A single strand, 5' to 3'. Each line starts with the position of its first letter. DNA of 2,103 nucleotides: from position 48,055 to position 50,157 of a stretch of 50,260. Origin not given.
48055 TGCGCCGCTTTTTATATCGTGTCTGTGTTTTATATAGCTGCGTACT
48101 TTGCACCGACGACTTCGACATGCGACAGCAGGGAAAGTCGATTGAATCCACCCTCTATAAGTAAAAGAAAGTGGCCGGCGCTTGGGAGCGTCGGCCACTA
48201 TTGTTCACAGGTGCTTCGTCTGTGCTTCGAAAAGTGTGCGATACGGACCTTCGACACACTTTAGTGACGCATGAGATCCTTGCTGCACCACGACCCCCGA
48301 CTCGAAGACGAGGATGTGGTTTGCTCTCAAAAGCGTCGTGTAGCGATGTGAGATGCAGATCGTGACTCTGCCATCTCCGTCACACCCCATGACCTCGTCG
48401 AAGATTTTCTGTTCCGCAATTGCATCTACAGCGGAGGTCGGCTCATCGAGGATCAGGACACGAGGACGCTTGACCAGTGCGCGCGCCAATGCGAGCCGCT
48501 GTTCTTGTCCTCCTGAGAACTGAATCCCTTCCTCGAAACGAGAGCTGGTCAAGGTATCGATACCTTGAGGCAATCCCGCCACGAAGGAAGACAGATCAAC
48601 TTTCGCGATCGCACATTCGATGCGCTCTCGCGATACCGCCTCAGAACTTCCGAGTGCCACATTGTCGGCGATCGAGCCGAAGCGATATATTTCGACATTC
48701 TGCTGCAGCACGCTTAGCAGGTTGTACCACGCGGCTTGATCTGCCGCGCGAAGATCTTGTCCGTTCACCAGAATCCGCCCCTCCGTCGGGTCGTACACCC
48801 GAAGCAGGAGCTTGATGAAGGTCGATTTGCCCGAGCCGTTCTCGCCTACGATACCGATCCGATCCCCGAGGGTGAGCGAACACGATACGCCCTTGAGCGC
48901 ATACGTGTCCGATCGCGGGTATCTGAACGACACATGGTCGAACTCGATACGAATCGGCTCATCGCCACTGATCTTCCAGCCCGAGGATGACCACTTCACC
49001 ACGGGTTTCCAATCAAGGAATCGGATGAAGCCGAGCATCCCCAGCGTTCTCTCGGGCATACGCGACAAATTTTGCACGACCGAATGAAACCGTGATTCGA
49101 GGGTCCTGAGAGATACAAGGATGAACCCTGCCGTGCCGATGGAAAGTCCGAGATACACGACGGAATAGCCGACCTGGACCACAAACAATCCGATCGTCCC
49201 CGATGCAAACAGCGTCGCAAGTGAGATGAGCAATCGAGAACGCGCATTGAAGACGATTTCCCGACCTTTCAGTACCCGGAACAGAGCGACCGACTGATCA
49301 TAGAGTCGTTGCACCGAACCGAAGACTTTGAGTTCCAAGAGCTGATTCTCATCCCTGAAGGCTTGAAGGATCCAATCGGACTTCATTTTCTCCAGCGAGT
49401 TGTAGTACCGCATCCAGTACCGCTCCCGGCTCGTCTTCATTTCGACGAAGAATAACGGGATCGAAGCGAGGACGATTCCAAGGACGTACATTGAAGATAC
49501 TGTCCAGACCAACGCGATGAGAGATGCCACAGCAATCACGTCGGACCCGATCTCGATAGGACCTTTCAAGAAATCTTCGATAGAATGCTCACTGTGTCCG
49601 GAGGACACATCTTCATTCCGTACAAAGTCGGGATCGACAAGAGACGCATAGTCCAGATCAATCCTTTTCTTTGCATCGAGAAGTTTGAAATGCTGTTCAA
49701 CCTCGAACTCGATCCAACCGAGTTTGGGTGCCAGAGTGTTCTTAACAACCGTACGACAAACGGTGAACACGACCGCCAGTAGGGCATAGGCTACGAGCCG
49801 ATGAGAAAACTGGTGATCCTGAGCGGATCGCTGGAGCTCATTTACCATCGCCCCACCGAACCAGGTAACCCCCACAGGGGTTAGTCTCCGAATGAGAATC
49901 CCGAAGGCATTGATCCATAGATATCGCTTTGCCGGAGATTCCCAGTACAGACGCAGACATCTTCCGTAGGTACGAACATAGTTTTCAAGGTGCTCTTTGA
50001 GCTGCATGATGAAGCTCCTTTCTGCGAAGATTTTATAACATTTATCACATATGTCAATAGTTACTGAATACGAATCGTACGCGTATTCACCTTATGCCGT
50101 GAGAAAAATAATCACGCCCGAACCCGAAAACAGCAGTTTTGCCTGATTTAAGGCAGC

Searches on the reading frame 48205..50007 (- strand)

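Call 70: search_protein_families(library=pfam, proteins=[window:48205-50007:-], max_evalue=0.001)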
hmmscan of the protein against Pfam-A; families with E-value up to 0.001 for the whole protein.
window:48205-50007:- (600 aa): 3 families
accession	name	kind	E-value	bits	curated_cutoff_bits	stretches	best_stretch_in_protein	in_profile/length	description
PF00005.33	ABC_tran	-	2.4e-31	109.6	25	1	371-525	1-137/137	ABC transporter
PF09818.15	ABC_ATPase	-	2e-06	27.5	23.2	1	466-541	131-202/283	P-loop domain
PF13304.12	AAA_21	-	6.7e-05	23.5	27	0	385-404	3-22/304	AAA domain, putative AbiEii toxin, Type IV TA system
